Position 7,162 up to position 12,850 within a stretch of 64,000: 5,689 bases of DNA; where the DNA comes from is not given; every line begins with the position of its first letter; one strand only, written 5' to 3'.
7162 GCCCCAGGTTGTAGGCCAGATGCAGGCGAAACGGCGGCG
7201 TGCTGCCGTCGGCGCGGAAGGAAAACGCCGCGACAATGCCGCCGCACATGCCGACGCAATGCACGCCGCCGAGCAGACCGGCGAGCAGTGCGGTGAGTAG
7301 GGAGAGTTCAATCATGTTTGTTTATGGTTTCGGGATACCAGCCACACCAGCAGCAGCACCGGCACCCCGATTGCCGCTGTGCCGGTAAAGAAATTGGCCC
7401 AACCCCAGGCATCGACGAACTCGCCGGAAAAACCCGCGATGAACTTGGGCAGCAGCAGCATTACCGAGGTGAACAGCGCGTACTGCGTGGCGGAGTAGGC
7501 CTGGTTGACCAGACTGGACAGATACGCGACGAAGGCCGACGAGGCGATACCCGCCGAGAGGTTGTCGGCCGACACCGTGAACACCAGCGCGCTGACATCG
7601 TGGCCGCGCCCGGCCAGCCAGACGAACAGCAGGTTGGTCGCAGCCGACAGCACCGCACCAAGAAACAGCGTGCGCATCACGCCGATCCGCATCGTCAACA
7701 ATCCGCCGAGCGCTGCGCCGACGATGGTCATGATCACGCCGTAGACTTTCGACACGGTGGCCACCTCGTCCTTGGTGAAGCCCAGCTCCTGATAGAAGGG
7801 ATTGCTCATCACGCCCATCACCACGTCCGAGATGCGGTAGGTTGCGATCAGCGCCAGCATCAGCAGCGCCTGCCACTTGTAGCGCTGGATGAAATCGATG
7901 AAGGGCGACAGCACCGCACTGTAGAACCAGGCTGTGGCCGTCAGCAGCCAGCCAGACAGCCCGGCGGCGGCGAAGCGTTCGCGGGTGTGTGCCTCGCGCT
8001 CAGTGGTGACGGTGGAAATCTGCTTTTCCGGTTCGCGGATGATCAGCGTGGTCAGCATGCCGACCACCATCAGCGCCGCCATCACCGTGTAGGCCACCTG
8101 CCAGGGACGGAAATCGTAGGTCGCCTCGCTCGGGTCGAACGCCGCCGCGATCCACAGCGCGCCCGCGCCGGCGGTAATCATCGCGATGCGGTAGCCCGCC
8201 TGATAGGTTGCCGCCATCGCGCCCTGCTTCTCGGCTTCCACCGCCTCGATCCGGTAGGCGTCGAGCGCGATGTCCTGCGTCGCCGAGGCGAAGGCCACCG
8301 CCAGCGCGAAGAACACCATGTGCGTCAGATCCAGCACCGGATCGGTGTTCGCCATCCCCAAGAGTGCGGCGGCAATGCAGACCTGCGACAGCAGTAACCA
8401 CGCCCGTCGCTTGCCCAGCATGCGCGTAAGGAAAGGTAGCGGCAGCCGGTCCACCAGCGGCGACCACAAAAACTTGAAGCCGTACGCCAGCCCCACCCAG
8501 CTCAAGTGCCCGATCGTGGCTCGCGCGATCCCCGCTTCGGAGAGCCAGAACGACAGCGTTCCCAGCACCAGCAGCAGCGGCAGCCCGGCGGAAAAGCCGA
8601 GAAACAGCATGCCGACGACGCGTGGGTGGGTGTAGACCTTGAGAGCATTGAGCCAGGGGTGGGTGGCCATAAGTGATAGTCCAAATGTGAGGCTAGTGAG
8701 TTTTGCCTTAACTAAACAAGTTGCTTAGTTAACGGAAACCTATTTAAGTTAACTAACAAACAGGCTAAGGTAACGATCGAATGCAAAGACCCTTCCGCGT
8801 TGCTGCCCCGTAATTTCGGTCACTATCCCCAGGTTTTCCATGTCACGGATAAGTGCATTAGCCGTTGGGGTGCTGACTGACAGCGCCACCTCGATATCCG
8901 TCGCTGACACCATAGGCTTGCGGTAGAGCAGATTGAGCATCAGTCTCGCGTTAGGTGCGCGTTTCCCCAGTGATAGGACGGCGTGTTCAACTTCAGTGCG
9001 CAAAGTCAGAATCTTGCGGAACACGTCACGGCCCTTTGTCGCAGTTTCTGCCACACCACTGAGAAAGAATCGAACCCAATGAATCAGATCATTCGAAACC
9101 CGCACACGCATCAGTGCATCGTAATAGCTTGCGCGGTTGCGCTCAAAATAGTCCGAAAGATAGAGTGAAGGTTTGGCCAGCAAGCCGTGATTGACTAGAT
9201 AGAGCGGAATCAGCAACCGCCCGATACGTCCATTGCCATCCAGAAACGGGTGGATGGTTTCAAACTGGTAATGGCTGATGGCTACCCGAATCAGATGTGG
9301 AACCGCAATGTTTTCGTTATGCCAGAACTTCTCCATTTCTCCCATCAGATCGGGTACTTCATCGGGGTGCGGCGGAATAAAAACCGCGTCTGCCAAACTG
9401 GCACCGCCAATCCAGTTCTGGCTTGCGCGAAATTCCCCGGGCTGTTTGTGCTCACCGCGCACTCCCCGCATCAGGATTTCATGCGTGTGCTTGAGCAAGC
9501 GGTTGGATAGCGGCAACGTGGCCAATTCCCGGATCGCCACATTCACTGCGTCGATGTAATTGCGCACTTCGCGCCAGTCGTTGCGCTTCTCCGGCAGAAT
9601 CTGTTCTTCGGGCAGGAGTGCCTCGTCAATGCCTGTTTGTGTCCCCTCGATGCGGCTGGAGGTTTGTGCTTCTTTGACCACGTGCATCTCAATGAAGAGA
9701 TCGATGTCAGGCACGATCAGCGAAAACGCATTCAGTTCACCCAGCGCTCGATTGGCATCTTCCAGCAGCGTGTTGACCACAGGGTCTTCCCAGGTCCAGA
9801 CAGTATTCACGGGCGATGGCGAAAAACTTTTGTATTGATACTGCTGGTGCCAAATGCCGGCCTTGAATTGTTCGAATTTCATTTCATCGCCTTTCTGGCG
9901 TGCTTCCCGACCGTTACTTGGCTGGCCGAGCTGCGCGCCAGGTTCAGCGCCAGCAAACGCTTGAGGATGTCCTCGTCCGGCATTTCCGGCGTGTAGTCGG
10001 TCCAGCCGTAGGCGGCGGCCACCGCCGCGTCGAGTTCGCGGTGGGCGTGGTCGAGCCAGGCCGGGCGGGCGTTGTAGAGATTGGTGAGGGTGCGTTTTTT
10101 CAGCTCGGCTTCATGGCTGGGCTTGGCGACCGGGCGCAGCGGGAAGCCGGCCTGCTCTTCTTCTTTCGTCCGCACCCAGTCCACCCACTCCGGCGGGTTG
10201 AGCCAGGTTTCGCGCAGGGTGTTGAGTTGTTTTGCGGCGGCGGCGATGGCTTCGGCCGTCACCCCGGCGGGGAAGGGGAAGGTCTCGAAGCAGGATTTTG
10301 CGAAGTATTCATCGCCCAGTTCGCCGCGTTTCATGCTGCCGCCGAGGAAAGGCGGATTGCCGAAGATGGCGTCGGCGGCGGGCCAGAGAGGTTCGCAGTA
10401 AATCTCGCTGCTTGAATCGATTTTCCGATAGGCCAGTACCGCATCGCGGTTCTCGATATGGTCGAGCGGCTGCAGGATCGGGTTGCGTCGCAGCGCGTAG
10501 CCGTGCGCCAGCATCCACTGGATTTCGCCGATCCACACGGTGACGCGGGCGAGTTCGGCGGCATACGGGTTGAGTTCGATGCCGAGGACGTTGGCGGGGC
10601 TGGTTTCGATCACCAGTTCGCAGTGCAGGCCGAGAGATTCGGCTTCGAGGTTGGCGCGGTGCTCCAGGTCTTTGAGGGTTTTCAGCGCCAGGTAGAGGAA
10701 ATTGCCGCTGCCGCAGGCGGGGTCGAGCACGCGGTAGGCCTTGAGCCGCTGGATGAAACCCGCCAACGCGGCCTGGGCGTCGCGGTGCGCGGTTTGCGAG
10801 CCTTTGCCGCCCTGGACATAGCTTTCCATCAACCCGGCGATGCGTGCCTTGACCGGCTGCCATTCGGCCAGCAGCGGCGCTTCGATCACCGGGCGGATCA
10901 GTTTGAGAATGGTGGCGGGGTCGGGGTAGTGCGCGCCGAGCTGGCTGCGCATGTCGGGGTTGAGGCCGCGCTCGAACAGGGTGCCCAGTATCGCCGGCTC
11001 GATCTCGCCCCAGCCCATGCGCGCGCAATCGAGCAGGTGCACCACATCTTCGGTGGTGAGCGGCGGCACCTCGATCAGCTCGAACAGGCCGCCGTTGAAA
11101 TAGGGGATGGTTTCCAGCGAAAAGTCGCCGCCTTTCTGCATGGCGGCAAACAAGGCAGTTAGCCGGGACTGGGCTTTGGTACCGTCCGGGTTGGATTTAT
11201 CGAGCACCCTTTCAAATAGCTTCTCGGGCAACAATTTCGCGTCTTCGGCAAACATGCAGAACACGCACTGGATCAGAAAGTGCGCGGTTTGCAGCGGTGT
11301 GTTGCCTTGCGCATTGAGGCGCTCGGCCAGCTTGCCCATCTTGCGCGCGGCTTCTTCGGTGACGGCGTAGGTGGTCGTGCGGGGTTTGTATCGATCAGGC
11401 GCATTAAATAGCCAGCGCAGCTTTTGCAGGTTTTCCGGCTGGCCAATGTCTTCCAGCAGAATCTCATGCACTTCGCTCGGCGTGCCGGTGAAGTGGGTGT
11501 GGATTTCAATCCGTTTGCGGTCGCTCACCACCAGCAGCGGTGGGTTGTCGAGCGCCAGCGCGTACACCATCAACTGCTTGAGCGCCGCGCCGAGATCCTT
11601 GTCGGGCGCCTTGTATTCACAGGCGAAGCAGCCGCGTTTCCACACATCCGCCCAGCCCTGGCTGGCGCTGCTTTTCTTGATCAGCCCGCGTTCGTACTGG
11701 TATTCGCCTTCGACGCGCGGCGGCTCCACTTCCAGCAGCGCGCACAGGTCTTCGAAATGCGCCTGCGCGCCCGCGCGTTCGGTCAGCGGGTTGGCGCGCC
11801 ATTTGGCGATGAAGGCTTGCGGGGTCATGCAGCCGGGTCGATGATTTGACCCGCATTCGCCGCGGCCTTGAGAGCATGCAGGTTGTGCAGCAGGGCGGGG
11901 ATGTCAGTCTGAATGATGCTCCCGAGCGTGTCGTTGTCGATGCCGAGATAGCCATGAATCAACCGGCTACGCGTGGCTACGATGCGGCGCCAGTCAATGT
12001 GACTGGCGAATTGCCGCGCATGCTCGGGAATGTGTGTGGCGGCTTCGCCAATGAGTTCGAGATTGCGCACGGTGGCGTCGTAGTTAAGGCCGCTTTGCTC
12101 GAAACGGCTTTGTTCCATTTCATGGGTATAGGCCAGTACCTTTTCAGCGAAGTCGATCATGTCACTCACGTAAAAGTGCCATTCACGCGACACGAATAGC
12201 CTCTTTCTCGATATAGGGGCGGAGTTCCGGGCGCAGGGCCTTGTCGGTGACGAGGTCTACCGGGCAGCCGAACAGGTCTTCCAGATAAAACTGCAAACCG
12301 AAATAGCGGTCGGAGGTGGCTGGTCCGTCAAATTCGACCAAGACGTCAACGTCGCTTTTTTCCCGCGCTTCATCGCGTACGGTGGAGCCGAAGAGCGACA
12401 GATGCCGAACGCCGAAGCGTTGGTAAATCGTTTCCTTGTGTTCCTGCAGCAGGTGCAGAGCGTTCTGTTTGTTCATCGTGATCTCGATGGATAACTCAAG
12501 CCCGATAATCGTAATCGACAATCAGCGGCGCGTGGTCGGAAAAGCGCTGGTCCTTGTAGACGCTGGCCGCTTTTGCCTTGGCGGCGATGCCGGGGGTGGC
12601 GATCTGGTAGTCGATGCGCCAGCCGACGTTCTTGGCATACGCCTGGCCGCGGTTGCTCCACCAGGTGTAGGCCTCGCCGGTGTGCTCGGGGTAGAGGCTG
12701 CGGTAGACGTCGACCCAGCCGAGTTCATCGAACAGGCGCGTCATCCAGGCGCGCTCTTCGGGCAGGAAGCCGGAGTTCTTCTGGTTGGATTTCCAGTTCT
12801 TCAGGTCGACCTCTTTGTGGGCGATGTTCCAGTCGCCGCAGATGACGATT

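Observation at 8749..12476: Integrase-less defence cassette MntA-HepT-MmeI-like-Fic wired into the xth-ampG operon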

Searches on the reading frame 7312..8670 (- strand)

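Call 3: search_protein_families(library=pfam, proteins=[window:7312-8670:-], max_evalue=0.01)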
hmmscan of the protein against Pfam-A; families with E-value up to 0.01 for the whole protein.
window:7312-8670:- (452 aa): 3 families
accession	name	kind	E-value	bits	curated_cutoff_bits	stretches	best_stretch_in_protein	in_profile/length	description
PF07690.21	MFS_1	-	6.5e-22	78.3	33.4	2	22-281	2-250/347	Major Facilitator Superfamily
PF13000.13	Acatn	-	5.9e-08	32.1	23.7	1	23-144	7-147/546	Acetyl-coenzyme A transporter 1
PF13347.12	MFS_2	-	4.8e-05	22.5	27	1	85-223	64-205/427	MFS/sugar transport protein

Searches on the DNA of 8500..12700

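Call 64: search_rna_families(source=window, start=8500, end=12700, threshold=evalue, max_evalue=1)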
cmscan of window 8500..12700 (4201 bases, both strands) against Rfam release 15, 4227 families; matches with E-value up to 1: 0.
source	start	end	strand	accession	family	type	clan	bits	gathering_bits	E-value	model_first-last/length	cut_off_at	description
